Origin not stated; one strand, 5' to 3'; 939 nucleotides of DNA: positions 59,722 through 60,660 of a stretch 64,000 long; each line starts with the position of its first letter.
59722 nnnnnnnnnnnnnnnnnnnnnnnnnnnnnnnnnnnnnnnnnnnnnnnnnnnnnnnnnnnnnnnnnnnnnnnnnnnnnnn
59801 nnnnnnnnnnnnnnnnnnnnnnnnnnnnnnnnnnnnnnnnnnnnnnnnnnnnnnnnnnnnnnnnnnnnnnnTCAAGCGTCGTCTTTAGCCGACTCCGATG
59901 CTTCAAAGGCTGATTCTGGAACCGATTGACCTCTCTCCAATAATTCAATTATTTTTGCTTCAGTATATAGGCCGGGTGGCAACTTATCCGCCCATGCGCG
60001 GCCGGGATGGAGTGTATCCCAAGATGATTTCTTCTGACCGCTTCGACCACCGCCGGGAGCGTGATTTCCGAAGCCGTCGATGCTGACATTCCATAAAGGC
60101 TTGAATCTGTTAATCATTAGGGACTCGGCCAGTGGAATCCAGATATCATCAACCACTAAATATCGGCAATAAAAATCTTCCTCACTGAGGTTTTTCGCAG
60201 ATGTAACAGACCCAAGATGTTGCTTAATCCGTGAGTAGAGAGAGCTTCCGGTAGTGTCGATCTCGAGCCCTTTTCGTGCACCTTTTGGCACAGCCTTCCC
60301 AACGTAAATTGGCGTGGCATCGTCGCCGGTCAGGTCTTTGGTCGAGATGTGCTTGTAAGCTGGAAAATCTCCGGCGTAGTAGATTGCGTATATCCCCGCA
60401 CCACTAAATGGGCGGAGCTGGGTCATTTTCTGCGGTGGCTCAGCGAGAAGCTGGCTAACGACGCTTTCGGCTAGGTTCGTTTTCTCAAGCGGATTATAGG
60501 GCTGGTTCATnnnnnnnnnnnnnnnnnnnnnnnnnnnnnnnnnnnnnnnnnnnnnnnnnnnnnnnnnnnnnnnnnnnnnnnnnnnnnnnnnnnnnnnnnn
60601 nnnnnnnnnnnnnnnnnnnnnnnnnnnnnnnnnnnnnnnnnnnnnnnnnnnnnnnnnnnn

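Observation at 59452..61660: Complete Eco29kI-type restriction-modification module (C5-MTase plus GIY-YIG REase) with a convergent Vsr mismatch endonuclease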

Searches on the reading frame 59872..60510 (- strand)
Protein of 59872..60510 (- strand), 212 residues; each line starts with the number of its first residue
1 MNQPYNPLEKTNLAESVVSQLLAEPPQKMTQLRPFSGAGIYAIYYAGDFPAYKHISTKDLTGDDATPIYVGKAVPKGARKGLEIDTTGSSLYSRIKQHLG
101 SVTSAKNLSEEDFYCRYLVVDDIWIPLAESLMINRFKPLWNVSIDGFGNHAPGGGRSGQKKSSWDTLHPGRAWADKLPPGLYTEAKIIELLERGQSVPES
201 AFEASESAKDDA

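Call 3: search_protein_families(library=pfam, proteins=[window:59872-60510:-], max_evalue=0.01)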
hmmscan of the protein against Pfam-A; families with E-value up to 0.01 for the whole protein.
window:59872-60510:- (212 aa): 1 family
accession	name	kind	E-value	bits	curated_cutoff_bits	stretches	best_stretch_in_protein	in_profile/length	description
PF09517.16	RE_Eco29kI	-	6.1e-61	205.5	30.8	1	34-189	2-158/164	Eco29kI restriction endonuclease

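Call 4: search_protein_families(library=ncbifam, proteins=[window:59872-60510:-], max_evalue=0.01)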
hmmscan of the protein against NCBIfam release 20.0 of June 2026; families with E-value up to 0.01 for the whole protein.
window:59872-60510:- (212 aa): 0 families

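Call 5: search_solved_structures(query=window:59872-60510:-, max_evalue=0.01, show_alignments=2)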
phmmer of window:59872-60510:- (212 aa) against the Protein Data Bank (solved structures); distinct sequences matched with E-value up to 0.01: 3.
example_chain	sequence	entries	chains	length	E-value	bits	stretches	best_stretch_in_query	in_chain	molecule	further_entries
3mx4_A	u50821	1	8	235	1.4e-36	129.3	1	25-189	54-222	Eco29kIR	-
3mx1_A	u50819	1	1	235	1.5e-36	129.2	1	25-189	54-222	Eco29kIR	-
3nic_A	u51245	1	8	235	2.1e-36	128.7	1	25-189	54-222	Eco29kIR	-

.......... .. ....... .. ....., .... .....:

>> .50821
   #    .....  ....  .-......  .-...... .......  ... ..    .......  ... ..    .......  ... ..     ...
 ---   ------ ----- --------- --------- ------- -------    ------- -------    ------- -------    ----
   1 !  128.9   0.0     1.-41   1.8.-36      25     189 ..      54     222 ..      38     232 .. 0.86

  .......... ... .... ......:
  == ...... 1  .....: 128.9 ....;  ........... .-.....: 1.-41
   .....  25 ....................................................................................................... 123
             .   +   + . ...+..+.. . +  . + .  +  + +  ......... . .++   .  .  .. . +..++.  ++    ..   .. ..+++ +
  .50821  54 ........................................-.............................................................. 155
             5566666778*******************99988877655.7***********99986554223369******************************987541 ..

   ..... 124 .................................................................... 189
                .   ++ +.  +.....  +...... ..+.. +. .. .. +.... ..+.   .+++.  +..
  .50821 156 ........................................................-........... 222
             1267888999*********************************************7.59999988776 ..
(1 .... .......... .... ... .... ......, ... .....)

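Call 11: find_encoding_contigs(protein=window:59872-60510:-, flank=10000, max_places=6)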
Protein window:59872-60510:- (212 aa): no gene with exactly this product is on record in the collection.

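Call 12: search_protein_families(library=padloc, proteins=[window:59872-60510:-], max_evalue=0.01)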
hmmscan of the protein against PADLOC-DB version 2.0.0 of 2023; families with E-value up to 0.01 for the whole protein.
window:59872-60510:- (212 aa): 2 families
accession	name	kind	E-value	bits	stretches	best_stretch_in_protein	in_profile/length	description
PDLC03452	REase_II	-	4.5e-65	217.5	1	4-177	7-181/216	Type II restriction enzyme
PDLC03468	REase_II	-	9.1e-42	141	1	29-189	37-201/214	Type II restriction enzyme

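Call 13: find_homologous_proteins(query=window:59872-60510:-, max_evalue=0.00001)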
Query window:59872-60510:- (212 aa): 7864 proteins with E <= 0.00001 among 8000 candidates; the best 120 are listed.
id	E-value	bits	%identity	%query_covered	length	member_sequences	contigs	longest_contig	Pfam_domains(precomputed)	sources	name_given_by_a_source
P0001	1.5e-139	481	100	100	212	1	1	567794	PF09517.17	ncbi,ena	-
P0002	9.6e-95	334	70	100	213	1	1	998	PF09517.17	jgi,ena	-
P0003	2.5e-72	261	61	93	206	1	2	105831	PF09517.17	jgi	jgi:hypothetical protein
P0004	1.6e-71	258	59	91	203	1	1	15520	PF09517.17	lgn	-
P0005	9.8e-69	249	57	92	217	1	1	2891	PF09517.17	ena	-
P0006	2.9e-67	244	57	96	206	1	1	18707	PF09517.17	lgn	-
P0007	1.7e-66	242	55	93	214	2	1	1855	PF09517.17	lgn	-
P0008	1.7e-66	242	61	83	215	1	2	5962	PF09517.17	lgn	-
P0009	2.8e-66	241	59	93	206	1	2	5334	PF09517.17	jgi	jgi:hypothetical protein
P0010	3.0e-66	241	58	92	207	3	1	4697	PF09517.17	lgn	-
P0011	4.5e-66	240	57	90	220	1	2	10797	PF09517.17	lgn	-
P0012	4.9e-66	240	60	89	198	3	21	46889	PF09517.17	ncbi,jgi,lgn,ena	-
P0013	5.9e-66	240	56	96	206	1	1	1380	PF09517.17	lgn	-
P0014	2.3e-65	238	58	90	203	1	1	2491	PF09517.17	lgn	-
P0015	3.0e-65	238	58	87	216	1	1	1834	PF09517.17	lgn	-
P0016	5.9e-65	237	55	89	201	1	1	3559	PF09517.17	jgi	jgi:hypothetical protein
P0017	6.5e-65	237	54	92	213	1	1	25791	PF09517.17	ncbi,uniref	ncbi:MAG: Eco29kI family restriction endonuclease [Capsulimonas sp.]|uniref:Eco29kI family restricti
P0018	8.9e-65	236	58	89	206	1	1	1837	PF09517.17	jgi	jgi:hypothetical protein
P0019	9.0e-65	236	55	89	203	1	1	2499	PF09517.17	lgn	-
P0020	1.0e-64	236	57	90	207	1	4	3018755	PF09517.17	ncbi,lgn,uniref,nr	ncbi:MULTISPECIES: Eco29kI family restriction endonuclease [Alicyclobacillus]|uniref:Restriction end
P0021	1.1e-64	236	50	99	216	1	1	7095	PF09517.17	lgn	-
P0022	1.1e-64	236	55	91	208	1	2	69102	PF09517.17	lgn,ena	-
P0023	1.2e-64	236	56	92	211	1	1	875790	PF09517.17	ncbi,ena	-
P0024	1.4e-64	236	55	89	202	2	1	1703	PF09517.17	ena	-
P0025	1.6e-64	235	55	90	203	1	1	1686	PF09517.17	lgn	-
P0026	1.9e-64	235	55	88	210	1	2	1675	PF09517.17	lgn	-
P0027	2.1e-64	235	57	85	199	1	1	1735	PF09517.17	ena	-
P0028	2.1e-64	235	56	90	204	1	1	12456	PF09517.17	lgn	-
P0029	2.4e-64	235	55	88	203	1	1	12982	PF09517.17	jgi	-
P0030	2.5e-64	235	56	89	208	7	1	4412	PF09517.17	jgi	jgi:Eco29kI restriction endonuclease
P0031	2.5e-64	235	55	89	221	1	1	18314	PF09517.17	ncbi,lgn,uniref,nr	ncbi:Eco29kI family restriction endonuclease [Natronospirillum operosum]|uniref:Eco29kI family restr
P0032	2.7e-64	235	56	87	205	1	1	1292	PF09517.17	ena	-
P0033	3.0e-64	235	57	87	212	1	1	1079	PF09517.17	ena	-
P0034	3.2e-64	234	56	90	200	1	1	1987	PF09517.17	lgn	-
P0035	3.3e-64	234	57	90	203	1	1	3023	PF09517.17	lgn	-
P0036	3.5e-64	234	56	90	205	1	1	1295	PF09517.17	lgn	-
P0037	3.6e-64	234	54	96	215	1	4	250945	PF09517.17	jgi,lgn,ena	jgi:hypothetical protein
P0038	4.0e-64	234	57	87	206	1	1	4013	PF09517.17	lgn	-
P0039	4.2e-64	234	59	90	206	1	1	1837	PF09517.17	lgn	-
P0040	4.4e-64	234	54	89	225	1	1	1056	PF09517.17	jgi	jgi:hypothetical protein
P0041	4.8e-64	234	57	89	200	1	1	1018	PF09517.17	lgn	-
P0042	5.8e-64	234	55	88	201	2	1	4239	PF09517.17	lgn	-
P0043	5.8e-64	234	58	87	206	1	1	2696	PF09517.17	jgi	jgi:hypothetical protein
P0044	7.7e-64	233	55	92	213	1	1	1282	PF09517.17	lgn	-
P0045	1.1e-63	233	55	89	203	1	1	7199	PF09517.17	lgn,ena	-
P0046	1.1e-63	233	59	82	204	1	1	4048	PF09517.17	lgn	-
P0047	1.1e-63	233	55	88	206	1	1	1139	PF09517.17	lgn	-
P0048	1.3e-63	232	57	88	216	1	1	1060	PF09517.17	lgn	-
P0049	1.5e-63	232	55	87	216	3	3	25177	PF09517.17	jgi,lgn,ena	-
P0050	1.7e-63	232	55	88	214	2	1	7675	PF09517.17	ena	-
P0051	1.8e-63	232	55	89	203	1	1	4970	PF09517.17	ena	-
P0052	1.9e-63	232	59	82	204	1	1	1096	PF09517.17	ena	-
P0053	2.1e-63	232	57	87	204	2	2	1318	PF09517.17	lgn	-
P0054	2.2e-63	232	58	87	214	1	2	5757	PF09517.17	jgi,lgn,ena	jgi:hypothetical protein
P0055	2.3e-63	232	59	89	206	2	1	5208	PF09517.17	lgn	-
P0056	2.7e-63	231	51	99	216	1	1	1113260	PF09517.17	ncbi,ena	-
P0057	2.9e-63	231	54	90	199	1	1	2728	PF09517.17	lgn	-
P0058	3.2e-63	231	54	90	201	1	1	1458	PF09517.17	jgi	jgi:hypothetical protein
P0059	3.2e-63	231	59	82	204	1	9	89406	PF09517.17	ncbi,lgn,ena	ncbi:MAG: Eco29kI family restriction endonuclease [Thiobacillus sp.]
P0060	3.5e-63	231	55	93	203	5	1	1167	PF09517.17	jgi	jgi:hypothetical protein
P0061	3.6e-63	231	57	83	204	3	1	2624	PF09517.17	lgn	-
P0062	3.8e-63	231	59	82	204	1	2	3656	PF09517.17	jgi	jgi:hypothetical protein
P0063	3.8e-63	231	54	89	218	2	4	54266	PF09517.17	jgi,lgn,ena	-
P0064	3.9e-63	231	55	90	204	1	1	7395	PF09517.17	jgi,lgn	-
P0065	3.9e-63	231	56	88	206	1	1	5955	PF09517.17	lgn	-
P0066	4.0e-63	231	54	92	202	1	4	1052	PF09517.17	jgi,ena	jgi:hypothetical protein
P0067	4.1e-63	231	55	92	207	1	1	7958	PF09517.17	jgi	jgi:hypothetical protein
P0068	4.1e-63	231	53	89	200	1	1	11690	PF09517.17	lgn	-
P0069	4.2e-63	231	52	95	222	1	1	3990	PF09517.17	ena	-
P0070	4.3e-63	231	53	90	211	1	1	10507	PF09517.17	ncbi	ncbi:MAG: Eco29kI family restriction endonuclease [Planctomycetia bacterium]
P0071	4.4e-63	231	55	88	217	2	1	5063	PF09517.17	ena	-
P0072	4.6e-63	231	55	90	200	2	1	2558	PF09517.17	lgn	-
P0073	4.6e-63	231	57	90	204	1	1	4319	PF09517.17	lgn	-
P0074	4.7e-63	231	54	91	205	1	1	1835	PF09517.17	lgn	-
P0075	4.8e-63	231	54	90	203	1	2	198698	PF09517.17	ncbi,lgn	ncbi:MAG: Eco29kI family restriction endonuclease [Blastocatellales bacterium]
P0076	4.9e-63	231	57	87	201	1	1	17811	PF09517.17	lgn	-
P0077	4.9e-63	231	58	85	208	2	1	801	PF09517.17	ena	-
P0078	5.0e-63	231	56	88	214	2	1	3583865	PF09517.17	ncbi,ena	-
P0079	5.0e-63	231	55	90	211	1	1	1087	PF09517.17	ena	-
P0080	5.3e-63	230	54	90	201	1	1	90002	PF09517.17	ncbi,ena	-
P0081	5.6e-63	230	56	87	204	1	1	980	PF09517.17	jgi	-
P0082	6.0e-63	230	54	94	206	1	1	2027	PF09517.17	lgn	-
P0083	6.2e-63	230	56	83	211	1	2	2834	PF09517.17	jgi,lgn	jgi:hypothetical protein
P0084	6.5e-63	230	57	83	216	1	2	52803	PF09517.17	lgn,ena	-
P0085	6.6e-63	230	55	90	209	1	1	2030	PF09517.17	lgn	-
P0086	6.8e-63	230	57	90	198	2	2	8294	PF09517.17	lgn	-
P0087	6.8e-63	230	56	86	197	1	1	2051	PF09517.17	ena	-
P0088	7.3e-63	230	56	88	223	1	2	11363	PF09517.17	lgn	-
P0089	7.8e-63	230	56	87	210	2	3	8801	PF09517.17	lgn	-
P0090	7.8e-63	230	57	88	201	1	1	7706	PF09517.17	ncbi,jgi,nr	ncbi:MAG: Eco29kI family restriction endonuclease [Deltaproteobacteria bacterium]|jgi:hypothetical p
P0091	8.2e-63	230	54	90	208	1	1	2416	PF09517.17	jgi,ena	-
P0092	8.3e-63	230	59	83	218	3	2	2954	PF09517.17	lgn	-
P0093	8.5e-63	230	60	83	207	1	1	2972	PF09517.17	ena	-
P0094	8.9e-63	230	56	88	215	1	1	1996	PF09517.17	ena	-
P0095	9.6e-63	230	56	87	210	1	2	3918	PF09517.17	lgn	-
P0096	9.7e-63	230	57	81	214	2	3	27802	PF09517.17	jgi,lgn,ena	-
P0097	9.8e-63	230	55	90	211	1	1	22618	PF09517.17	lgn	-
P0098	1.0e-62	230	57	89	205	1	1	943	PF09517.17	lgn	-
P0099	1.0e-62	229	56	89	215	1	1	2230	PF09517.17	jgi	jgi:Eco29kI restriction endonuclease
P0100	1.0e-62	229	54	93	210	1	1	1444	PF09517.17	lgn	-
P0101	1.1e-62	229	56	89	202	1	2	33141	PF09517.17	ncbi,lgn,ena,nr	ncbi:MAG: Eco29kI family restriction endonuclease [Victivallales bacterium]|nr:Eco29kI family restri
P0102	1.1e-62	229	59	82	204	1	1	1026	PF09517.17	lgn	-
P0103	1.1e-62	229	57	89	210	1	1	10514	PF09517.17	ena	-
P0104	1.1e-62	229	55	88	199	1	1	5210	PF09517.17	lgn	-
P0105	1.2e-62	229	59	82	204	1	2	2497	PF09517.17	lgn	-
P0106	1.2e-62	229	51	98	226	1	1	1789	PF09517.17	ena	-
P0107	1.2e-62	229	57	90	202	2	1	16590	PF09517.17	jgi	-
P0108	1.2e-62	229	59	82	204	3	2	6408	PF09517.17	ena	-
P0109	1.3e-62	229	56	89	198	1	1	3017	PF09517.17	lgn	-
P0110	1.3e-62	229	54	91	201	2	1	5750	PF09517.17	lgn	-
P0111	1.4e-62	229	57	88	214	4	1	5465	PF09517.17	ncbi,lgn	-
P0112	1.4e-62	229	55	88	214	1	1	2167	PF09517.17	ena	-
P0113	1.4e-62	229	56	88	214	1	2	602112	PF09517.17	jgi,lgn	jgi:hypothetical protein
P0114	1.4e-62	229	56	92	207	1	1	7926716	PF09517.17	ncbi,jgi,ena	-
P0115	1.5e-62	229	56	92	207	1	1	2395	PF09517.17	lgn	-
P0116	1.5e-62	229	53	92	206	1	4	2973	PF09517.17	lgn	-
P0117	1.5e-62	229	51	88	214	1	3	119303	PF09517.17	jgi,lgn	jgi:hypothetical protein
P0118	1.5e-62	229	56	87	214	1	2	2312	PF09517.17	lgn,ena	-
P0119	1.6e-62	229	56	87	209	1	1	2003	PF09517.17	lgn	-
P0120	1.6e-62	229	61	82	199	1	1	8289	PF09517.17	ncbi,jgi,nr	ncbi:MAG: Eco29kI family restriction endonuclease [Desulfobulbaceae bacterium]|jgi:hypothetical prot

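Call 14: find_encoding_contigs(protein=P0001, flank=10000, max_places=4)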
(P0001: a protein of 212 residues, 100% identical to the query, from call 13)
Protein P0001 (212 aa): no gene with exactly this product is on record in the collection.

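Call 20: search_dna_similar(query=window:59872-60510:-, collection=plasmids, mode=protein, max_rows=25)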
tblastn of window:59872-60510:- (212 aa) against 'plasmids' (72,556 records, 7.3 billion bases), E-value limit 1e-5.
Records with a match: 48; places in all: 50; records where one place covers at least 80% of the query: 12.
Best place of each record, by identity: <60% 48.
By first word of the organism name: Escherichia 15; Deinococcus 14; Xanthomonas 6; Salmonella 2; Neisseria 2; Calothrix 2; Paraburkholderia 1; Halomonas 1; Corynebacterium 1; Pseudosulfitobacter 1; and 3 more.
By predicted mobility (MOB-suite, as given by PLSDB): non-mobilizable 24; mobilizable 18; conjugative 6.
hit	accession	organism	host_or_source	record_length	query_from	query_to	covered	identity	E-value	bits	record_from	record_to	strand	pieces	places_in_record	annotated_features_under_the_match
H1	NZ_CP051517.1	Paraburkholderia aromaticivorans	clean bacterial culture,Alpine forest ...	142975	4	189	88%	54.0%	5e-60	209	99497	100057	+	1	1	Eco29kI family restriction endonuclease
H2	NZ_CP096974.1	Halomonas sp. ZZQ-149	lake sediment,lake sediment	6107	4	192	89%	49.2%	3e-57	201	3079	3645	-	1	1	Eco29kI family restriction endonuclease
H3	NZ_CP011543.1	Corynebacterium mustelae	Mustela putorius furo,pure ...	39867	1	189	89%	49.2%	7e-56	197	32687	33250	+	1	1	Eco29kI family restriction endonuclease | DNA cytosine methyltransferase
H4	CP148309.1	Escherichia coli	-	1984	25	189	78%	41.5%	5e-34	134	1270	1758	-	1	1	Eco29kI family restriction endonuclease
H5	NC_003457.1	Salmonella enterica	-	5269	25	189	78%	41.5%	8e-34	134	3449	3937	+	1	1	Eco29kI family restriction endonuclease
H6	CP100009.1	Escherichia coli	cell culture,gut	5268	25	189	78%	41.5%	8e-34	134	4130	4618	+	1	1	Eco29kI family restriction endonuclease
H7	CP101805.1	Escherichia coli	cell culture,anal swab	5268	25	189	78%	41.5%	8e-34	134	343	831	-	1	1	Eco29kI family restriction endonuclease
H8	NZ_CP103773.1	Salmonella enterica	Homo sapiens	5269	25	189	78%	41.5%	8e-34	134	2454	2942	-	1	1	Eco29kI family restriction endonuclease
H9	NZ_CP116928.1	Escherichia coli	Homo sapiens,stool sample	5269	25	189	78%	41.5%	8e-34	134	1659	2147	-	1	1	Eco29kI family restriction endonuclease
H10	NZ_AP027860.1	Escherichia coli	Homo sapiens,whole organism,feces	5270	25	189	78%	41.5%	8e-34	134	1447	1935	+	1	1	Eco29kI family restriction endonuclease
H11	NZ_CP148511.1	Escherichia coli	Chicken,single cell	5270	25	189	78%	41.5%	8e-34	134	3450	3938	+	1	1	Eco29kI family restriction endonuclease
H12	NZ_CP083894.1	Escherichia coli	Homo sapiens,blood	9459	25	189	78%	41.5%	9e-34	134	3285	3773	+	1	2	Eco29kI family restriction endonuclease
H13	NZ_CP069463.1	Escherichia coli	Homo sapiens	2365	25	189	78%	41.5%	2e-33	132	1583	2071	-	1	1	Eco29kI family restriction endonuclease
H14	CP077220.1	Escherichia coli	Seth Lab strain,Seth Lab Isolate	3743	25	189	78%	41.5%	2e-33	132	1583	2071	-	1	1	Eco29kI family restriction endonuclease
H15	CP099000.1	Escherichia coli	culture,Pooled faeces sample collected ...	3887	25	189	78%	41.5%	2e-33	132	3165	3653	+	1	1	Eco29kI family restriction endonuclease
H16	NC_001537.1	Escherichia coli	-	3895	25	189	78%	41.5%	2e-33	132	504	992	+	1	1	Eco29kI family restriction endonuclease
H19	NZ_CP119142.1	Neisseria gonorrhoeae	Homo sapiens,whole organism,synovial ...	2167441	13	177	78%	40.9%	7e-34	134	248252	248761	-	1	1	none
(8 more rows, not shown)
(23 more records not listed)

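Call 21: get_annotated_region(hit=H16, flank=4000)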
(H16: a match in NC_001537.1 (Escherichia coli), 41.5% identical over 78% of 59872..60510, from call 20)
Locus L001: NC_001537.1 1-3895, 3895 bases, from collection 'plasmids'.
description: Escherichia coli plasmid pECO29, complete sequence
organism: Escherichia coli (NCBI taxid 562)
taxonomy: Bacteria; Pseudomonadota; Gammaproteobacteria; Enterobacterales; Enterobacteriaceae; Escherichia; Escherichia coli
host: -; source: -; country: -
typing (MOB-suite, as given by PLSDB): mobilizable; replicon rep_cluster_2350
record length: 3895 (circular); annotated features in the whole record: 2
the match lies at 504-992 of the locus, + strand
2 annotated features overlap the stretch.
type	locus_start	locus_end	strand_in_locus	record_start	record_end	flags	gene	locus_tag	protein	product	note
CDS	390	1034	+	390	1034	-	-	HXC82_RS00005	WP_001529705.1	Eco29kI family restriction endonuclease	-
CDS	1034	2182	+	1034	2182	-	-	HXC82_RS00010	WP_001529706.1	DNA cytosine methyltransferase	GO:0006304 - DNA modification [Evidence IEA]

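Call 22: get_annotated_region(hit=H19, flank=4000)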
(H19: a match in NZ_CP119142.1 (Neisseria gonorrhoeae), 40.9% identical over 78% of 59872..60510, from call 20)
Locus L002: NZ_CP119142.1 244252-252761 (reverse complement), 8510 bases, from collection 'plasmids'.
description: Neisseria gonorrhoeae strain 2022NG-0032 plasmid p2022NG-0032_1, complete sequence
organism: Neisseria gonorrhoeae (NCBI taxid 485)
taxonomy: Bacteria; Pseudomonadota; Betaproteobacteria; Neisseriales; Neisseriaceae; Neisseria; Neisseria gonorrhoeae
host: -; source: Homo sapiens,whole organism,synovial fluid; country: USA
typing (MOB-suite, as given by PLSDB): non-mobilizable
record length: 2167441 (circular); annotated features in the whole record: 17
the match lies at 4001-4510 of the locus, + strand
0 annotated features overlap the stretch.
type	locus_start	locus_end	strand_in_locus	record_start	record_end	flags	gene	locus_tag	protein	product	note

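Call 23: get_annotated_region(hit=H1, flank=4000)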
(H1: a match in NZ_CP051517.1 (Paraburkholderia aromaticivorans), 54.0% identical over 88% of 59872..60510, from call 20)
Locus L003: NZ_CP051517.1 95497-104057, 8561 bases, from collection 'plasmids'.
description: Paraburkholderia aromaticivorans strain AR20-38 plasmid unnamed1
organism: Paraburkholderia aromaticivorans (NCBI taxid 2026199)
taxonomy: Bacteria; Pseudomonadota; Betaproteobacteria; Burkholderiales; Burkholderiaceae; Paraburkholderia; Paraburkholderia aromaticivorans
host: -; source: clean bacterial culture,Alpine forest soil; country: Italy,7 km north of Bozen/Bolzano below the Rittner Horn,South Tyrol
typing (MOB-suite, as given by PLSDB): non-mobilizable
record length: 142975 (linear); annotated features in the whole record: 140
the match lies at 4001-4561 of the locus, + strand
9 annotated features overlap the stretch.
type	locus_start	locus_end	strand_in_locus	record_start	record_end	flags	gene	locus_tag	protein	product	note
CDS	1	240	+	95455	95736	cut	-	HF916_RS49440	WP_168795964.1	hypothetical protein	-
CDS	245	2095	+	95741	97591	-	-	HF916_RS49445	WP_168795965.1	site-specific integrase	-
CDS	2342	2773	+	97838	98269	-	vsr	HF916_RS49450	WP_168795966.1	DNA mismatch endonuclease Vsr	GO:0006298 - mismatch repair [Evidence IEA]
CDS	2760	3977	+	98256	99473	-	-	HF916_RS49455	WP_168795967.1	DNA cytosine methyltransferase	-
CDS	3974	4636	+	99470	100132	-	-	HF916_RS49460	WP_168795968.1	Eco29kI family restriction endonuclease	-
CDS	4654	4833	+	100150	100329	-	-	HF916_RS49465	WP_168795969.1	hypothetical protein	-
CDS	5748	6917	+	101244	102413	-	-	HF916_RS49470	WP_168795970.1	PIN domain-containing protein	-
CDS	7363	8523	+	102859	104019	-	-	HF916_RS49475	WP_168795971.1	SIR2 family protein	-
CDS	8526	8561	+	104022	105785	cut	-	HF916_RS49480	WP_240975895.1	ATP-binding protein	-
